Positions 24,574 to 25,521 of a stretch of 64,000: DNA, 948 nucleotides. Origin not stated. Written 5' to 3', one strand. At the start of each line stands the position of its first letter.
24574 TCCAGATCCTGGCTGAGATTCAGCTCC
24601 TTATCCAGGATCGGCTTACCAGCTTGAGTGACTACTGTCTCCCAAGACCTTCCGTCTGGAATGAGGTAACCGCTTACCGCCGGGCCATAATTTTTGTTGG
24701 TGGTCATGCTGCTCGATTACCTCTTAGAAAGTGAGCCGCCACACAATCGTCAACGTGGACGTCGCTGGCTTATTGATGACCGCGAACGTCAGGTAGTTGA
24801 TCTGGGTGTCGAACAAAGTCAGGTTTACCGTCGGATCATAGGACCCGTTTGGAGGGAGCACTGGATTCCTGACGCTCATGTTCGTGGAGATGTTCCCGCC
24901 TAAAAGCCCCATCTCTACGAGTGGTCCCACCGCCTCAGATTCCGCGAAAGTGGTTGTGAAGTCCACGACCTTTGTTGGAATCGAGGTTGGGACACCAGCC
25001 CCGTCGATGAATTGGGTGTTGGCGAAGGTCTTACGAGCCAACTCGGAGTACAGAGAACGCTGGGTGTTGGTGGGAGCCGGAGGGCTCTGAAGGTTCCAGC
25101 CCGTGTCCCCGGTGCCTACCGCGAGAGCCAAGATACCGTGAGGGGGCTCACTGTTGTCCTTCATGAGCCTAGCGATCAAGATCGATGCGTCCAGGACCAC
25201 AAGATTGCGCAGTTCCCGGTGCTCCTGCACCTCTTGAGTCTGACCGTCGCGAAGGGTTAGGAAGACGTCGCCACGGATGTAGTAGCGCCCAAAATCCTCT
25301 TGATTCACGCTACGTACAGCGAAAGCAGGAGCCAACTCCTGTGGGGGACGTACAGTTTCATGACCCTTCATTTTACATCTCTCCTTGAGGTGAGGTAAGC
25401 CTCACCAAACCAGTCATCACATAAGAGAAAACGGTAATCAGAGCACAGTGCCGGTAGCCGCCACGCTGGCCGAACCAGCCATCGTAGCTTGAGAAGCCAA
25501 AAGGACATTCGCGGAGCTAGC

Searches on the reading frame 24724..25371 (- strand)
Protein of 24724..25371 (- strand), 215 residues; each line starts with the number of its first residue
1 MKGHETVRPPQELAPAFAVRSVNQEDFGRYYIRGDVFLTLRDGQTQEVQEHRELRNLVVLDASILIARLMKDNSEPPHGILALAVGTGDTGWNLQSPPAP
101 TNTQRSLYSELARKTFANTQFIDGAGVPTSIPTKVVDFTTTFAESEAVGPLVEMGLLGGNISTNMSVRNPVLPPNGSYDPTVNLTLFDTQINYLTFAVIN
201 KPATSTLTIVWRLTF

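Call 7: search_protein_families(library=phrogs, proteins=[window:24724-25371:-], max_evalue=0.001)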
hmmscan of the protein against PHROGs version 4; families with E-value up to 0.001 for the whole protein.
window:24724-25371:- (215 aa): 1 family
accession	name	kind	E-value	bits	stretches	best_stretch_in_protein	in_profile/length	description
phrog_5417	-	unknown function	2.4e-21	77.2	1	46-215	23-156/156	-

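Call 8: search_protein_families(library=pfam, proteins=[window:24724-25371:-], max_evalue=0.001)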
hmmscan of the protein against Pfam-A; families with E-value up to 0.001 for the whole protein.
window:24724-25371:- (215 aa): 0 families
